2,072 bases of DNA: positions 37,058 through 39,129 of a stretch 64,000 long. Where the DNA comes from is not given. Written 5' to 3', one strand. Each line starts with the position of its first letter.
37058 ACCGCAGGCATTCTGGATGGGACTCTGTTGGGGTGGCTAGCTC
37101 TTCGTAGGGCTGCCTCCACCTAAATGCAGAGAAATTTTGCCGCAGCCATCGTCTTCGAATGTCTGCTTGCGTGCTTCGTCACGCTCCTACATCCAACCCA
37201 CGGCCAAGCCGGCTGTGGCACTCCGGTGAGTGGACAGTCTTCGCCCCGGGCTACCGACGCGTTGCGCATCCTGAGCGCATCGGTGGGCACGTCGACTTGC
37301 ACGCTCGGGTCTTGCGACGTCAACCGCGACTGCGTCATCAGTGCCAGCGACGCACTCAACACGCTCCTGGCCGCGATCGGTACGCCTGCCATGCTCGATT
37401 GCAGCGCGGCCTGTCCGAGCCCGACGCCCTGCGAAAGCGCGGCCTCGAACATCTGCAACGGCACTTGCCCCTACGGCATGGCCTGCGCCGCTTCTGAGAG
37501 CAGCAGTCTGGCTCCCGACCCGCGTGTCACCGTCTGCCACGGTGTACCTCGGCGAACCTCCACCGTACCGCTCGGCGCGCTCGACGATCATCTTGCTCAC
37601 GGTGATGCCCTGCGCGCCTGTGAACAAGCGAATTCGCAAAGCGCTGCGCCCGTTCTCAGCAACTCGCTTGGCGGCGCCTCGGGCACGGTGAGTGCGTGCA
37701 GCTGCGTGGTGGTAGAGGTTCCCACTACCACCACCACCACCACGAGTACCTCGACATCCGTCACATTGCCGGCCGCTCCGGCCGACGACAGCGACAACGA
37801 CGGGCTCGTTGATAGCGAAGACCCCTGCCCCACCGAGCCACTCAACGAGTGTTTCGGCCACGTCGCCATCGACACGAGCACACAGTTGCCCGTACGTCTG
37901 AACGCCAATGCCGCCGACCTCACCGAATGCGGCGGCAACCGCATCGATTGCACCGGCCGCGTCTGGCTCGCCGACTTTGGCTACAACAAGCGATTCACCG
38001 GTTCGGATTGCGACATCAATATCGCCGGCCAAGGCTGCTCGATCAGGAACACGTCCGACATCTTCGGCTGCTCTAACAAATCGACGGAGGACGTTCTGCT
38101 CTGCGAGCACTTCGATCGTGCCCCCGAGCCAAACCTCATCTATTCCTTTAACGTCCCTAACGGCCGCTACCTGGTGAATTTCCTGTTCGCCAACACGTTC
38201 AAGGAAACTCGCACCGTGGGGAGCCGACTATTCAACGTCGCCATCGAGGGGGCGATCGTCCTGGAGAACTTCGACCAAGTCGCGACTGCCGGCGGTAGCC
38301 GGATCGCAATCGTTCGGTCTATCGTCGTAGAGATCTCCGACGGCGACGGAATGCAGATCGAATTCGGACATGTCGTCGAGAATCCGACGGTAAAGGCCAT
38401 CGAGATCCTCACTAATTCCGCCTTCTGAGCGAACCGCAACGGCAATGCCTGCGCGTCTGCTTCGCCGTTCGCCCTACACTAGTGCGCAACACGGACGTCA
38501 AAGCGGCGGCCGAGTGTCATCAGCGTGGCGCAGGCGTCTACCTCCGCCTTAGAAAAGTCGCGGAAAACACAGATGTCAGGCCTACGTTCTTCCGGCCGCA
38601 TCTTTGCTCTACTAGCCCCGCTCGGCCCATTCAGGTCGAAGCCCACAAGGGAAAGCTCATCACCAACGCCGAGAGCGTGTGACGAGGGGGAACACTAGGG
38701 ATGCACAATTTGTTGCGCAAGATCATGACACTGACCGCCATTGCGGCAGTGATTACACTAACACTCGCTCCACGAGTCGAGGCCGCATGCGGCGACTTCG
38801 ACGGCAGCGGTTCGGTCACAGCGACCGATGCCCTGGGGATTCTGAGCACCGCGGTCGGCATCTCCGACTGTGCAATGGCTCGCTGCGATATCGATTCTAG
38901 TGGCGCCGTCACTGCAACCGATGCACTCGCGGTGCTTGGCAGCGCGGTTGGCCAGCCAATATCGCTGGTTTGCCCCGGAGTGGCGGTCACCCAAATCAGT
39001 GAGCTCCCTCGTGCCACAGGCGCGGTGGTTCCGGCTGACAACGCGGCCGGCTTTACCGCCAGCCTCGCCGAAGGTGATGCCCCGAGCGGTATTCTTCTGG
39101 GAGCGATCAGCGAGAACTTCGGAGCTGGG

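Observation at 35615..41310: Three tandem secreted proteins each open with a cysteine-bracketed dockerin-like module, with no cohesin in sight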

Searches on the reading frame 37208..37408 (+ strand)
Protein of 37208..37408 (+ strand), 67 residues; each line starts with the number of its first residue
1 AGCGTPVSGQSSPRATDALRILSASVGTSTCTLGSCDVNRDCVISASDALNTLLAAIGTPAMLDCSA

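Call 73: search_protein_families(library=pfam, proteins=[window:37208-37408:+], max_evalue=10)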
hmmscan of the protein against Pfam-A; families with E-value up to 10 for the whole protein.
window:37208-37408:+ (67 aa): 1 family
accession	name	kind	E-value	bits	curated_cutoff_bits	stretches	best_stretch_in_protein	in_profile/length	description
PF00404.24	Dockerin_1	-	0.044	14.4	22.9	1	27-50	27-50/57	Dockerin type I domain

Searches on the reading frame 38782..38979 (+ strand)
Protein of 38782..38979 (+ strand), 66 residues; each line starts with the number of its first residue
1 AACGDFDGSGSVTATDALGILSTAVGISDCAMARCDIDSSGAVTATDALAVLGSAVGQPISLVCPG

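Call 7: search_solved_structures(query=window:38782-38979:+, max_evalue=10, show_alignments=3)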
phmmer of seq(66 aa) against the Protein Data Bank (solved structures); distinct sequences matched with E-value up to 10: 8.
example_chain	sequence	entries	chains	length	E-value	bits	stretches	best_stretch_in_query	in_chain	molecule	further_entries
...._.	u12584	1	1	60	5.8e-05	27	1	4-50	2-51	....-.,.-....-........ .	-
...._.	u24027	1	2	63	7.9e-05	26.6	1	3-50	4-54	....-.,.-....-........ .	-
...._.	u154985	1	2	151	0.00069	23.7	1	3-52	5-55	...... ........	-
8x3a_A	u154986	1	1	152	0.00071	23.6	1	3-52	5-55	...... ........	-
4uyp_B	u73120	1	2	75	0.0099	20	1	3-58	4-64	Cellulosomal scaffoldin adaptor protein B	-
4uyq_B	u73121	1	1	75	0.0099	20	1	3-58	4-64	Cellulosomal scaffoldin adaptor protein B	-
2vn5_B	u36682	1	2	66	0.9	13.9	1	3-53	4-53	ENDOGLUCANASE A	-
2vn6_B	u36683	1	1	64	1.2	13.5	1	3-52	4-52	ENDOGLUCANASE A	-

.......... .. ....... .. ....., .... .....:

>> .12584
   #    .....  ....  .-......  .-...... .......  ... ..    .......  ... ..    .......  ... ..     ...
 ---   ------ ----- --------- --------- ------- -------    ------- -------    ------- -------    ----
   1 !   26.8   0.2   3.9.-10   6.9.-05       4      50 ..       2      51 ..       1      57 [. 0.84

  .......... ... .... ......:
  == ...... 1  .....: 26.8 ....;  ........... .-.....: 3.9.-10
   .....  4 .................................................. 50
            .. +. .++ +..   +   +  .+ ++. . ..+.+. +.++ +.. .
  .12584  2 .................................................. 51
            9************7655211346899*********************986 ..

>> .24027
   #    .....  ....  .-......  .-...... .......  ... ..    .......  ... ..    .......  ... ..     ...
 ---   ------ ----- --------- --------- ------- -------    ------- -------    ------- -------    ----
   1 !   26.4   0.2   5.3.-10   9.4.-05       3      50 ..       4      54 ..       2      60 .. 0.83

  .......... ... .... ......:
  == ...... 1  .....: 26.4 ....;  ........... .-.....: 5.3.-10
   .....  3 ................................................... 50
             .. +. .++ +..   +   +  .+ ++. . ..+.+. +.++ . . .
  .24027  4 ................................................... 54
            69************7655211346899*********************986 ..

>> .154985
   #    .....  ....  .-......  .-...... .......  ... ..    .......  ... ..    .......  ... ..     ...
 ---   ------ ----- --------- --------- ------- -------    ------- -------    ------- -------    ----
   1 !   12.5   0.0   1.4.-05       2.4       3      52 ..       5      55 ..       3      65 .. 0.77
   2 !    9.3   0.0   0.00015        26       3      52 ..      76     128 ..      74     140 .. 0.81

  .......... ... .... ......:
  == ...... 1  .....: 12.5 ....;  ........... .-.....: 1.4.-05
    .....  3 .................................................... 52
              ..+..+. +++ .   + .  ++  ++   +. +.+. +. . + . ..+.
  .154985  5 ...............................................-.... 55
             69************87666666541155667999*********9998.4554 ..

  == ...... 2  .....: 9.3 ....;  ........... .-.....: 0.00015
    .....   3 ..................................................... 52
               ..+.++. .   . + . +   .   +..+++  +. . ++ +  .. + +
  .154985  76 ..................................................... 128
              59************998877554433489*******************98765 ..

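Call 9: find_homologous_proteins(query=A2, max_evalue=0.001)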
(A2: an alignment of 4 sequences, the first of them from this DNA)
Query A2 (4 sequences) (66 aa, profile of the alignment): 44 proteins with E <= 0.001 among 460 candidates.
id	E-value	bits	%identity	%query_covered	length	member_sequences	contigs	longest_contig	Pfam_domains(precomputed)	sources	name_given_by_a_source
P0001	1.7e-17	81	57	91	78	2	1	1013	-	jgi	jgi:hypothetical protein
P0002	1.4e-16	78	57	98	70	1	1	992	PF00404.25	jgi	jgi:hypothetical protein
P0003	1.7e-16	77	59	98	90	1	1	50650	PF00404.25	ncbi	ncbi:MAG: hypothetical protein ACI8TX_000320, partial [Hyphomicrobiaceae bacterium]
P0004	3.4e-16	76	55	97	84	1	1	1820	-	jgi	jgi:hypothetical protein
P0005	4.8e-16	76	57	91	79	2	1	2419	-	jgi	jgi:hypothetical protein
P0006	9.5e-16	75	56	95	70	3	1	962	PF00404.25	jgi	jgi:hypothetical protein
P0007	1.1e-15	75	57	82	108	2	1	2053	-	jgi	jgi:hypothetical protein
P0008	1.5e-15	74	59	85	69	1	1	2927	-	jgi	jgi:hypothetical protein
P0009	1.7e-15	74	56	83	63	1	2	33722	-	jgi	jgi:hypothetical protein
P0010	1.8e-15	74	55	94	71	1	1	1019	PF00404.25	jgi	jgi:hypothetical protein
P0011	6.0e-15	72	57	98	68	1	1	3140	PF00404.25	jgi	jgi:hypothetical protein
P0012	6.2e-15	72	55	88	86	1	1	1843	-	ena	-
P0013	7.7e-15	72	58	83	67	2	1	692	-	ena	-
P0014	2.5e-14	70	55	88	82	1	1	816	-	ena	-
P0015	2.9e-14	70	54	85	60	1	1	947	-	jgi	jgi:hypothetical protein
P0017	2.3e-13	67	56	95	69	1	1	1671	PF00404.25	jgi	jgi:hypothetical protein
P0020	6.0e-13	66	56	94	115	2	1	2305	PF00404.25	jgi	-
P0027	5.8e-12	63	57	82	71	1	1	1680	PF00404.25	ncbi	-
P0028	1.1e-11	62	50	82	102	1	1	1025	PF00404.25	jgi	jgi:hypothetical protein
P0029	2.8e-11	61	47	94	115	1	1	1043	PF00404.25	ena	-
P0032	4.2e-11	60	52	94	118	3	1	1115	PF00404.25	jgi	jgi:hypothetical protein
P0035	1.1e-9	56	48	82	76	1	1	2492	PF00404.25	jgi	jgi:hypothetical protein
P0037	4.2e-9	54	54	82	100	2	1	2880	PF00404.25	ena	-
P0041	3.9e-7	47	44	74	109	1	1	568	PF00404.25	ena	-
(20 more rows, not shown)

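Call 10: search_solved_structures(query=A2, max_evalue=10, show_alignments=2)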
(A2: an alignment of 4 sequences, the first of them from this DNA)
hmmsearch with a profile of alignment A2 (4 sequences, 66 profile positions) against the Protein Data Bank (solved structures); distinct sequences matched with E-value up to 10: 12.
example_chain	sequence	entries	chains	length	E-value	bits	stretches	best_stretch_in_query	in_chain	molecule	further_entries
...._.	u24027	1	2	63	0.043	16.8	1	4-49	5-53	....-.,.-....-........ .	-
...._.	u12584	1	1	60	0.074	16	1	4-49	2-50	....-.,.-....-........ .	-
4uyp_B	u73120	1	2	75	0.09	15.7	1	4-51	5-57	Cellulosomal scaffoldin adaptor protein B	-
4uyq_B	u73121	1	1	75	0.19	14.7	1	4-51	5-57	Cellulosomal scaffoldin adaptor protein B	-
2mte_A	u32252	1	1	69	0.27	14.2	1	4-47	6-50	Cellulose 1,4-beta-cellobiosidase (reducing end) CelS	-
1daq_A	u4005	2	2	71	0.27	14.2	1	4-47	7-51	ENDOGLUCANASE SS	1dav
8ajy_B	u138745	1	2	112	0.33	13.9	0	34-53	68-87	Dockerin from ScaH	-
2rrt_A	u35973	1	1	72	0.44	13.5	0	33-53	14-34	Calmodulin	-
4fl4_A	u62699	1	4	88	0.68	12.9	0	4-47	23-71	Glycoside hydrolase family 9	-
3ul4_B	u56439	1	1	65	1.2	12.2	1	32-49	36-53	Cellulosome enzyme, dockerin type I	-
6jlh_A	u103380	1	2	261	1.8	11.6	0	28-45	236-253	Secretagogin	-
2be4_A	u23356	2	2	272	1.8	11.5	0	28-45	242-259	hypothetical protein LOC449832 | Protein Zgc:100843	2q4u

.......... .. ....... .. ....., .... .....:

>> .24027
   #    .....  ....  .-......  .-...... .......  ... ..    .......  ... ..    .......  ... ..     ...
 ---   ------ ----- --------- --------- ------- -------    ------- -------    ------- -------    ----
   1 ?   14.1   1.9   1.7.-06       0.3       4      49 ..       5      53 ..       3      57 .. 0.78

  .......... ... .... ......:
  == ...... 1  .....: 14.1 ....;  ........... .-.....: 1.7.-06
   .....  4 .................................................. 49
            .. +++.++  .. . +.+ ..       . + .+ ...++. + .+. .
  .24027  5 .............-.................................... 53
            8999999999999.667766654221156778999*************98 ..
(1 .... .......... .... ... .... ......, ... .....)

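Call 13: find_encoding_contigs(protein=P0003, flank=10000, max_places=3)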
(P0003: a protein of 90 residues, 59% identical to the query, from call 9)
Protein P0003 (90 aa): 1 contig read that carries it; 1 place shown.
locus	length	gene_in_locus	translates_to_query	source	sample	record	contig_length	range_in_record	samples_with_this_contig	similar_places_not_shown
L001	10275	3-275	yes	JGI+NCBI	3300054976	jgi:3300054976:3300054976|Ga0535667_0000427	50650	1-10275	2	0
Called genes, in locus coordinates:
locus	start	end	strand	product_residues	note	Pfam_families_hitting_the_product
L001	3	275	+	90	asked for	PF00404:Dockerin_1 (weak)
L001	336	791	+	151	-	PF02580:Tyr_Deacylase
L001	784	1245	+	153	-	PF06938:DUF1285_N (faint)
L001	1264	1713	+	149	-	PF00588:SpoU_methylase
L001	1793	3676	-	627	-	PF03283:PAE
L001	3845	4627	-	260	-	PF12697:Abhydrolase_6 (faint)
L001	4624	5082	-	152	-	PF07366:SnoaL (weak), PF12680:SnoaL_2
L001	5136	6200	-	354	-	PF00296:Bac_luciferase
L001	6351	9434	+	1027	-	PF00501:AMP-binding, PF13193:AMP-binding_C (weak)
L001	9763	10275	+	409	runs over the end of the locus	PF07969:Amidohydro_3, PF01979:Amidohydro_1 (faint), PF07969:Amidohydro_3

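Call 14: find_encoding_contigs(protein=P0009, flank=10000, max_places=3)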
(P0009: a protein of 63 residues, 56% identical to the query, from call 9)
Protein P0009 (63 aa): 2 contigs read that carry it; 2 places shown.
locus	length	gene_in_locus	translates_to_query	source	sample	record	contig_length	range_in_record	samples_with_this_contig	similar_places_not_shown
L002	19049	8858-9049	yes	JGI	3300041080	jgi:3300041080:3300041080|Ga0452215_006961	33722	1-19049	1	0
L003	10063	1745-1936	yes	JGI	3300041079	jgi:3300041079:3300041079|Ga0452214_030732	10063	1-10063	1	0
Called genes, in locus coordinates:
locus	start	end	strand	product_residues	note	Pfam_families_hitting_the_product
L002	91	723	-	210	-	PF01081:Aldolase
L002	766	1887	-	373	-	PF00892:EamA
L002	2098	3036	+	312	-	-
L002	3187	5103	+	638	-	PF00270:DEAD, PF00271:Helicase_C, PF16124:RecQ_Zn_bind, PF09382:RQC, PF00570:HRDC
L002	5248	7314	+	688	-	PF00082:Peptidase_S8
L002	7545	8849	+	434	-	-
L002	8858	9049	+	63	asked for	-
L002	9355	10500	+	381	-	PF07819:PGAP1 (weak), PF24096:DUF7379 (weak), PF13948:DUF4215 (weak)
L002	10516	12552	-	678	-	PF00724:Oxidored_FMN, PF07992:Pyr_redox_2, PF00070:Pyr_redox (weak), PF12831:FAD_oxidored (weak), PF13450:NAD_binding_8, PF07992:Pyr_redox_2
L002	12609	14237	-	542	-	PF00743:FMO-like, PF01266:DAO (faint), PF07992:Pyr_redox_2, PF13434:Lys_Orn_oxgnase (faint), PF13450:NAD_binding_8, PF13454:NAD_binding_9 (faint), PF13738:Pyr_redox_3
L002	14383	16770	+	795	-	PF13429:TPR_15, PF13432:TPR_16, PF14559:TPR_19, PF13424:TPR_12, PF13428:TPR_14 (weak), PF13432:TPR_16 (weak), PF23914:TPR_CcmH_CycH, PF14559:TPR_19 (weak), +13 more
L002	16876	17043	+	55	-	PF10262:Rdx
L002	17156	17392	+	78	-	-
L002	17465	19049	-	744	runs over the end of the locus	PF04879:Molybdop_Fe4S4, PF00384:Molybdopterin, PF01568:Molydop_binding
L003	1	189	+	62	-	?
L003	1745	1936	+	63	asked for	-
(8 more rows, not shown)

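Call 25: search_protein_representatives(alignment_id=A3)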
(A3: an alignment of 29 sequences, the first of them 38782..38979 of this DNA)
Query: 29 sequences, 93 profile positions. Proteins with E-value up to 0.001 (for the whole library): 11696; up to 1e-10: 2452; up to 1e-30: 9. The best 150 are listed.
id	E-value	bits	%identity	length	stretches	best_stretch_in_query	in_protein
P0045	6.8e-42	157.4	-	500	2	23-90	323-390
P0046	8.1e-42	157.1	-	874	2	3-89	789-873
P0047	1.7e-39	149.6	-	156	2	3-89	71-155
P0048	3.6e-39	148.6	-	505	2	23-90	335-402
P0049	1.5e-37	143.4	-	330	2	14-92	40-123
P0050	2.7e-37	142.6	-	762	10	17-78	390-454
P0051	1.1e-36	140.6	-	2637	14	22-82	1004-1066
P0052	8.8e-33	128.1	-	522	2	16-90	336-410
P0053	1.2e-32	127.7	-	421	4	27-90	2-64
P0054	3.9e-30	119.7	-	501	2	23-90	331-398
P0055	2.3e-29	117.2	-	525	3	22-91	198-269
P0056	8.9e-29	115.3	-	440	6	7-81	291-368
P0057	3.1e-28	113.6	-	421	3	16-79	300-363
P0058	4.3e-28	113.1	-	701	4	24-82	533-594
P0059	1.3e-27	111.6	-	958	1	9-92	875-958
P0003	1.1e-23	98.9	-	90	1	11-89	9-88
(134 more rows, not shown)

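Call 29: search_protein_families(library=pfam, alignment_id=A5, max_evalue=0.001)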
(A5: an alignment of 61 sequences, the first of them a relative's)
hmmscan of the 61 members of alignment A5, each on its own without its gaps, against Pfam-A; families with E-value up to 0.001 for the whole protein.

A. member 1, P0045 (500 aa): 3 families
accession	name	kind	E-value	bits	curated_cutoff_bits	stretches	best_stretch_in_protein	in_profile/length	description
PF00404.24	Dockerin_1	-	1.7e-08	35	22.9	1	328-374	2-51/57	Dockerin type I domain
PF13405.12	EF-hand_6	-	5.4e-05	23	25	0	329-346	10-27/30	EF-hand domain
PF13499.12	EF-hand_7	-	0.00028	21.6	30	0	355-383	7-36/67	EF-hand domain pair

B. families by the number of members that match (of 61 scanned): 30 families (the first 25 are shown)
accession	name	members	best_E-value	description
PF00404.24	Dockerin_1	23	1.2e-20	Dockerin type I domain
PF17164.10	DUF5122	7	5.1e-116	Domain of unknown function (DUF5122) beta-propeller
PF06739.17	SBBP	4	1.9e-39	Beta-propeller repeat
PF13405.12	EF-hand_6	4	5.4e-05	EF-hand domain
PF13688.12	Reprolysin_5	2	2e-17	Metallo-peptidase family M12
PF13582.12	Reprolysin_3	2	2.6e-17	Metallo-peptidase family M12B Reprolysin-like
PF07676.18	PD40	2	9.7e-15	WD40-like Beta Propeller Repeat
PF01421.25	Reprolysin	2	1.1e-13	Reprolysin (M12B) family zinc metalloprotease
PF13583.11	Reprolysin_4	2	2.3e-12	Metallo-peptidase family M12B Reprolysin-like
PF13574.12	Reprolysin_2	2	1.3e-09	Metallo-peptidase family M12B Reprolysin-like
PF13229.12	Beta_helix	2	2.7e-08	Right handed beta helix region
PF13499.12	EF-hand_7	2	9.8e-07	EF-hand domain pair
PF13948.11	DUF4215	2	0.00021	Domain of unknown function (DUF4215)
PF01839.29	FG-GAP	1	1.2e-69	FG-GAP repeat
PF25778.1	DUF7948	1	1.4e-53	Domain of unknown function (DUF7948)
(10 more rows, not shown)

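Call 45: predict_structure(alignment_id=A3)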
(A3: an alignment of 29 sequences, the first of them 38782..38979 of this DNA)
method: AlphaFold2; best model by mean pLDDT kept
length: 66 residues; sequences in the alignment: 29
mean_pLDDT: 95.7   pTM: 0.83
mean pLDDT of the five models: 95.7, 95.4, 94.3, 94.0, 93.7
residues with pLDDT >= 90: 63; 70-90: 2; 50-70: 1; < 50: 0
segments of 3 or more residues with pLDDT < 50: none
pLDDT, mean of each block of 10 residues (from residue 1): 92 97 97 95 98 97 92
secondary structure, 60 per line:
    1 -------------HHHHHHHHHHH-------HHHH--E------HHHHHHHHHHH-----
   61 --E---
elements in order: H14-24 H32-35 H45-55

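Call 47: fold_search(model_id=the predicted structure, library=pdb)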
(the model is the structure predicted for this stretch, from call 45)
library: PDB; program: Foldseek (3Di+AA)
matches with E <= 10: 39; with E <= 0.001: 0
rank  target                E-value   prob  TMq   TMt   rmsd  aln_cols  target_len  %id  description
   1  4uyq_B                1.6e-02  1.00  0.80  0.73   1.4        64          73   30  High resolution structure of the third cohesin ScaC in complex with the ScaB dockerin with a mutation in the C-termina (released 2015-04-15)
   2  8ajy_B                2.8e-02  1.00  0.73  0.58   2.5        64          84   22  Ruminococcus flavefaciens Cohesin-Dockerin structure: dockerin from ScaH adaptor scaffoldin in complex with the cohesi (released 2022-11-02)
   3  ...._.                4.2e-02  1.00  0.73  0.78   1.4        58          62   24  THE S45A, T46A MUTANT OF THE TYPE I COHESIN-DOCKERIN COMPLEX FROM THE CELLULOSOME OF CLOSTRIDIUM THERMOCELLUM (released 2007-02-13)
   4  4uyp_B                6.8e-02  1.00  0.77  0.70   2.7        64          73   30  High resolution structure of the third cohesin ScaC in complex with the ScaB dockerin with a mutation in the N-termina (released 2015-04-15)
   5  5nrk_B                1.0e-01  0.99  0.74  0.72   2.9        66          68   17  Crystal structure of the sixth cohesin from Acetivibrio cellulolyticus' scaffoldin B in complex with Cel5 dockerin S15 (released 2018-01-31)
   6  4dh2_B                1.3e-01  0.99  0.71  0.66   2.7        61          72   16  Crystal structure of Coh-OlpC(Cthe_0452)-Doc435(Cthe_0435) complex: A novel type I Cohesin-Dockerin complex from Clost (released 2012-11-28)
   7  6kge_D                1.4e-01  0.99  0.72  0.77   1.8        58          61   21  Crystal structure of CaDoc0917(R16D)-CaCohA2 complex at pH 5.5 (released 2020-07-08)
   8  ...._B                1.4e-01  0.97  0.69  0.37   2.8        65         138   22  Crystal structure of cellulosomal double-dockerin module of Clo1313_0689 from Clostridium thermocellum (released 2024-04-03)
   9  2vn6_B                1.5e-01  0.97  0.67  0.69   2.5        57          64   24  The Clostridium cellulolyticum dockerin displays a dual binding mode for its cohesin partner (released 2008-05-13)
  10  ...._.                1.6e-01  0.98  0.70  0.36   1.7        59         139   24  Crystal structure of cellulosomal double-dockerin module of Clo1313_0689 from Clostridium thermocellum (released 2024-04-03)
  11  5nrk_D                1.7e-01  0.98  0.75  0.74   3.0        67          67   16  Crystal structure of the sixth cohesin from Acetivibrio cellulolyticus' scaffoldin B in complex with Cel5 dockerin S15 (released 2018-01-31)
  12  5nrm_B                1.8e-01  0.99  0.74  0.74   1.6        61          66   20  Crystal structure of the sixth cohesin from Acetivibrio cellulolyticus' scaffoldin B in complex with Cel5 dockerin S51 (released 2018-01-31)
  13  6kgf_B                2.1e-01  0.98  0.74  0.79   1.9        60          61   20  Crystal structure of CaDoc0917(R16D)-CaCohA2 complex at pH 8.2 (released 2020-07-08)
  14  6kgd_B                2.2e-01  0.96  0.69  0.78   1.8        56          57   20  Crystal structure of CaDoc0917(R49D)-CaCohA2 complex at pH 8.0 (released 2020-07-08)
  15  5lxv_B                2.2e-01  0.96  0.72  0.73   2.0        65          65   20  Crystal structure of Ruminococcus flavefaciens scaffoldin C cohesin in complex with a dockerin from an uncharacterized (released 2016-10-19)
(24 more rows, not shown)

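Call 73: search_protein_families(library=pfam, proteins=[window:38782-38979:+], max_evalue=10)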
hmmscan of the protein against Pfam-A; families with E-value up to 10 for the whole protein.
window:38782-38979:+ (66 aa): 4 families
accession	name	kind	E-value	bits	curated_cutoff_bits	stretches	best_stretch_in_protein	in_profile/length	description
PF00404.24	Dockerin_1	-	1.4e-06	28.8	22.9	1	4-51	2-52/57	Dockerin type I domain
PF13405.12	EF-hand_6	-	0.022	14.9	25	1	5-22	10-27/30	EF-hand domain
PF00036.39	EF-hand_1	-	0.075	13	25.4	0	31-47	5-21/29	EF hand domain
PF02382.20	RTX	-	3.1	7.8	26.8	1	41-64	85-108/311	N-terminal domain in RTX protein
